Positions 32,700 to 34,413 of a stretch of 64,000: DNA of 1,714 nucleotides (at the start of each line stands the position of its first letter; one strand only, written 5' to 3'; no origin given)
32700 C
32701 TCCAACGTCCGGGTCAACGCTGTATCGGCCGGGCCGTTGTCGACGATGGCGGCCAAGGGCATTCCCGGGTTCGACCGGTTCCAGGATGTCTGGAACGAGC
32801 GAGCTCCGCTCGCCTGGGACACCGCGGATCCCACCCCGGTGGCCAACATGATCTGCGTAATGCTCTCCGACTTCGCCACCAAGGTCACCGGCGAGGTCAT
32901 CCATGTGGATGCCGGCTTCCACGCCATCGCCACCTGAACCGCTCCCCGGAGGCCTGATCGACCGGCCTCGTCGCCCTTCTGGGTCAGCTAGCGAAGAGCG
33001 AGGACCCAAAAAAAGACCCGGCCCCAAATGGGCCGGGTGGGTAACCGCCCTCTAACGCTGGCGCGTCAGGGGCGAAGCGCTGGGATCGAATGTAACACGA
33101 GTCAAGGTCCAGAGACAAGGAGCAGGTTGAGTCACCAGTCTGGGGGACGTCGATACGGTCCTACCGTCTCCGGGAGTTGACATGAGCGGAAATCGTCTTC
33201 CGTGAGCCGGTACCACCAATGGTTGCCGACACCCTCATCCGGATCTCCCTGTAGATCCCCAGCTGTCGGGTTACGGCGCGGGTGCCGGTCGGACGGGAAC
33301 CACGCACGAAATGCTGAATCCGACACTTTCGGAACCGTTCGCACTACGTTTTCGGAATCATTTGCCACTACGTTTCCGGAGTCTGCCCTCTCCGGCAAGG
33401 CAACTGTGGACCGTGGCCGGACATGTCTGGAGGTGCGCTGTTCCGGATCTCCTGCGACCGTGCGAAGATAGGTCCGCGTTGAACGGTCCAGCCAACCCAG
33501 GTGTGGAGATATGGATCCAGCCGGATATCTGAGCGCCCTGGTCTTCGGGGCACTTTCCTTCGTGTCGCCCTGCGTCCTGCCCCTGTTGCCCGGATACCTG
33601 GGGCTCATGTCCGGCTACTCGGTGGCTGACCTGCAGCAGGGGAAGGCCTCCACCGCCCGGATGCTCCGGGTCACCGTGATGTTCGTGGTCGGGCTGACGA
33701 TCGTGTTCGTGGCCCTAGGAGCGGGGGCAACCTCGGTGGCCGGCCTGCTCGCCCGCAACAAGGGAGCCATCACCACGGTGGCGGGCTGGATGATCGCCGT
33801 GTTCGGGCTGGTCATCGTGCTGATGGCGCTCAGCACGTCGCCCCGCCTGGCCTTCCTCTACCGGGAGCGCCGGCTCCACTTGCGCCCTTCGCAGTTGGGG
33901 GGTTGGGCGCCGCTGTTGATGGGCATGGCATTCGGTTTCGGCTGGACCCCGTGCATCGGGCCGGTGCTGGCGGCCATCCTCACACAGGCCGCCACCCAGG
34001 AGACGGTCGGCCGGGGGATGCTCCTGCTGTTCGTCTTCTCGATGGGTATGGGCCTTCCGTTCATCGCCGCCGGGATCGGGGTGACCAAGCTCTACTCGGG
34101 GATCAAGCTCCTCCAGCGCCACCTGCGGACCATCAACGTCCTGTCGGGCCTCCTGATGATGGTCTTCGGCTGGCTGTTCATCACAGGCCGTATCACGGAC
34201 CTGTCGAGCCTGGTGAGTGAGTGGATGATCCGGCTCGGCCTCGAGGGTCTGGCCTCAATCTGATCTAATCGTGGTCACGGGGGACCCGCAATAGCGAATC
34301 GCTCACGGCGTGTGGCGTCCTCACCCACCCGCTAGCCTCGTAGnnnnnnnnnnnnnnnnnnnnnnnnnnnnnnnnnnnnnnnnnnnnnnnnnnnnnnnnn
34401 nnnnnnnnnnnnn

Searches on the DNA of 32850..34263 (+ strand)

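Call 4: search_rna_families(source=window, start=32850, end=33600, threshold=evalue, max_evalue=10, show_alignments=3)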
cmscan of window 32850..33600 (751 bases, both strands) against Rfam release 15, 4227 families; matches with E-value up to 10: 9.
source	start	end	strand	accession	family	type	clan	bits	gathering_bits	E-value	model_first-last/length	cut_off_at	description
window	33008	33085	-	RF02837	anti-hemB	Gene; sRNA;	-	26.9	49.5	0.00044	1-81/81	no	Burkholderia RNA 7 (anti-hemB)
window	33008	33088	-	RF00021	Spot_42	Gene; sRNA;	-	22.1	80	0.09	1-115/115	no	Spot 42 RNA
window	33009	33076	-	RF02868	ncS037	Gene; sRNA;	-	20.6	112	0.54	1-152/152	no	Burkholderia sRNA 37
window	33001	33079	-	RF00519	suhB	Gene; sRNA;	CL00108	17.9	41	0.48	1-77/77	no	Makes More Granules Regulator RNA (mmgR)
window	33013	33055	+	RF02803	PyrR205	Gene; snRNA; snoRNA; HACA-box;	-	17.6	35.6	0.45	1-61/61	no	Pyrobaculum sRNA 205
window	33008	33117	-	RF02278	Betaproteobacteria_toxic_sRNA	Gene; sRNA;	-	16.5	50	1.4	1-64/64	no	Betaproteobacteria toxic small RNA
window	33007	33115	+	RF00516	ylbH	Cis-reg; leader;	-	14.4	50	2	1-122/122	no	ylbH leader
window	33495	33600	+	RF02169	PVT1_6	Gene; lncRNA;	-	14.1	45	6.9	1-113/113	no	Pvt1 oncogene conserved region 6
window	33489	33561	+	RF02871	ncS54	Gene; sRNA;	-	12.6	43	8.2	1-79/79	no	Burkholderia sRNA 54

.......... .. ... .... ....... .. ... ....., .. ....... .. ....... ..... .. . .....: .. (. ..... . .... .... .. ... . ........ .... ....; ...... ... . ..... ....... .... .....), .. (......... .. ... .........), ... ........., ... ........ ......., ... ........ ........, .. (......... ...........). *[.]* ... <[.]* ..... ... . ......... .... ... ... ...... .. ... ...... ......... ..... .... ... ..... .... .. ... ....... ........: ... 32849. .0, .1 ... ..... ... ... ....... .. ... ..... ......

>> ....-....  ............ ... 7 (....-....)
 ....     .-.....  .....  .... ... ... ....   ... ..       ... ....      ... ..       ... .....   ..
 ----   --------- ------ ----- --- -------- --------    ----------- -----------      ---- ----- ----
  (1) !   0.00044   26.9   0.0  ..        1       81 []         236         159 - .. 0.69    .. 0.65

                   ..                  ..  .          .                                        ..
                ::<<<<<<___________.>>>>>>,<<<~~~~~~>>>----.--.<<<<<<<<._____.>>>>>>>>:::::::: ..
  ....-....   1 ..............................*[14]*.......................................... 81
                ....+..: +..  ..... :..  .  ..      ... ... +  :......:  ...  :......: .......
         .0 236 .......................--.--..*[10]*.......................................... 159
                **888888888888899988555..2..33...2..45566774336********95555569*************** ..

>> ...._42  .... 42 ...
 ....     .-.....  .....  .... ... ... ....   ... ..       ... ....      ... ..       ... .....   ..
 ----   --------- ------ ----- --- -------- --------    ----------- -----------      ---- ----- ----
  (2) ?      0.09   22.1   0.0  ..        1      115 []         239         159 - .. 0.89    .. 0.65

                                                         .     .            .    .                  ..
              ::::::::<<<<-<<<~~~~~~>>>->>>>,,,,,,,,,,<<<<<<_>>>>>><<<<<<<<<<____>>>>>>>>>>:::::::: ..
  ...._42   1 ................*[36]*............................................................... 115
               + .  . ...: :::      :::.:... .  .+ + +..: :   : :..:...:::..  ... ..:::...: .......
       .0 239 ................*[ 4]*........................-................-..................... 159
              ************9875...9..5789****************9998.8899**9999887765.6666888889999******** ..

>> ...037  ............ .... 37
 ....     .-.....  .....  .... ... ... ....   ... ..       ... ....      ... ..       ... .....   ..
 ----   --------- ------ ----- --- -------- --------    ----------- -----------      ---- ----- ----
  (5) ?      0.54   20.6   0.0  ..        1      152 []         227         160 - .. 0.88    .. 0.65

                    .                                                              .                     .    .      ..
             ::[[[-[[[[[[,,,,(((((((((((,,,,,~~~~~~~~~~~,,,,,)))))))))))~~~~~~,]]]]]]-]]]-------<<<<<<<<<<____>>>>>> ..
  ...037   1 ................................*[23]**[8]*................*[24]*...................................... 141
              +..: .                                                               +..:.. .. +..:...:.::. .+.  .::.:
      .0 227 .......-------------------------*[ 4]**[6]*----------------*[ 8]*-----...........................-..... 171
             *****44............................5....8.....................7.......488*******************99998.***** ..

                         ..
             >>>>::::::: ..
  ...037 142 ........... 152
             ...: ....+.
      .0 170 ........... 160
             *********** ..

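Call 19: search_rna_families(source=L054, start=1, end=560, threshold=evalue, max_evalue=1, show_alignments=2)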
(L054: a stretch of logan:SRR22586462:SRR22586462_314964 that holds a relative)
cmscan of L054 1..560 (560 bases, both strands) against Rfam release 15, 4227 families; matches with E-value up to 1: 0.
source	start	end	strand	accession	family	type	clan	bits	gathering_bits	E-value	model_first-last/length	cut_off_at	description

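Call 30: search_dna_similar(query=window:32960-33470:+, collection=phages, mode=distant, max_evalue=0.01)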
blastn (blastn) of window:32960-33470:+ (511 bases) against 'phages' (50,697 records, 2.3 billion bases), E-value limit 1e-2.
No match.

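Call 31: search_dna_similar(query=window:32960-33470:+, collection=plasmids, mode=distant, max_evalue=0.01)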
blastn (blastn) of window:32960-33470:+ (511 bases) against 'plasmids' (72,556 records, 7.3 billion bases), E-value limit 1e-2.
Records with a match: 3; places in all: 3; records where one place covers at least 80% of the query: 0.
Best place of each record, by identity: 60-80% 3.
By first word of the organism name: Mycobacterium 3.
By predicted mobility (MOB-suite, as given by PLSDB): mobilizable 3.
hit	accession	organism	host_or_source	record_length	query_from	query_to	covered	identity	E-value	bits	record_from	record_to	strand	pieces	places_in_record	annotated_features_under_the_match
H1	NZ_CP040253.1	Mycobacterium avium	Homo sapiens,sputum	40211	210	277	13%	76.5%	1e-3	52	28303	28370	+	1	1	NYN domain-containing protein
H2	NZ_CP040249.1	Mycobacterium avium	Homo sapiens,sputum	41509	210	277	13%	76.5%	1e-3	52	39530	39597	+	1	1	NYN domain-containing protein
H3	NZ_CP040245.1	Mycobacterium avium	Homo sapiens,sputum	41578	210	277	13%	76.5%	1e-3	52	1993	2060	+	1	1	NYN domain-containing protein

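Call 32: get_annotated_region(hit=H1, flank=1500)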
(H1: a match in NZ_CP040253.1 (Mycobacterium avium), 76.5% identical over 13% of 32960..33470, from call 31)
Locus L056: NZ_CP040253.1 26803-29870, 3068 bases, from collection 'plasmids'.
description: Mycobacterium avium subsp. hominissuis strain 101115 plasmid pMARIA, complete sequence
organism: Mycobacterium avium (NCBI taxid 439334)
taxonomy: Bacteria; Actinomycetota; Actinomycetes; Mycobacteriales; Mycobacteriaceae; Mycobacterium; Mycobacterium avium
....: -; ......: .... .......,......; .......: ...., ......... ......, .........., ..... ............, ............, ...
typing (MOB-suite, as given by PLSDB): mobilizable; relaxase MOBF
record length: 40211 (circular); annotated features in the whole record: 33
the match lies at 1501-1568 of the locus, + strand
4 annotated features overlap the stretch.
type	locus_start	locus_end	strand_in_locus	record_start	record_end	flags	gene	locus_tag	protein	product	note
CDS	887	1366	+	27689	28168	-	-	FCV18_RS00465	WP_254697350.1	transposase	-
CDS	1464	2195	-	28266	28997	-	-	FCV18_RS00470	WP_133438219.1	NYN domain-containing protein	-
CDS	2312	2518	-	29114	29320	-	-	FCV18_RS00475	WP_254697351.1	hypothetical protein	-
CDS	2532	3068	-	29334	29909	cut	-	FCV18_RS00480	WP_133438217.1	ParA family protein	-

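Call 61: search_dna_similar(query=L058:440-900:+, collection=plasmids, mode=distant, max_evalue=0.01)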
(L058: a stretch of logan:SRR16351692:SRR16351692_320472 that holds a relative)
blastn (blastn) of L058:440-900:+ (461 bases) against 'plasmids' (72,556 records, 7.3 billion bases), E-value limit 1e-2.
No match.

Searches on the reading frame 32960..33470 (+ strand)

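Call 36: search_protein_families(library=pfam, proteins=[L056:1464-2192:-], max_evalue=1)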
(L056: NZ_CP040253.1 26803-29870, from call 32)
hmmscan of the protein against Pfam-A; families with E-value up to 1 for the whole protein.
L056:1464-2192:- (242 aa): 1 family
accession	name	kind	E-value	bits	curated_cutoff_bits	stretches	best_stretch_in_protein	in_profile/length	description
PF01936.24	NYN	-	5.2e-06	27.5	24.2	1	142-186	72-116/145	NYN domain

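Call 48: search_protein_families(library=ncbifam, proteins=[L056:1464-2192:-], max_evalue=0.1)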
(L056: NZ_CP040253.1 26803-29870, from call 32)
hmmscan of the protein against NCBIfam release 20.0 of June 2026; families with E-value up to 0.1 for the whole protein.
L056:1464-2192:- (242 aa): 0 families

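Call 49: search_protein_families(library=padloc, proteins=[L056:1464-2192:-], max_evalue=0.1)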
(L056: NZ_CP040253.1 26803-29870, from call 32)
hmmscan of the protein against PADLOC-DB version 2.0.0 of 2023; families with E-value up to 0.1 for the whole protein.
L056:1464-2192:- (242 aa): 1 family
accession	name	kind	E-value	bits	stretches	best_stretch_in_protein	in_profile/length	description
PDLC04163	HEC-09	-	1.9e-27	94.3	2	1-97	3-88/203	-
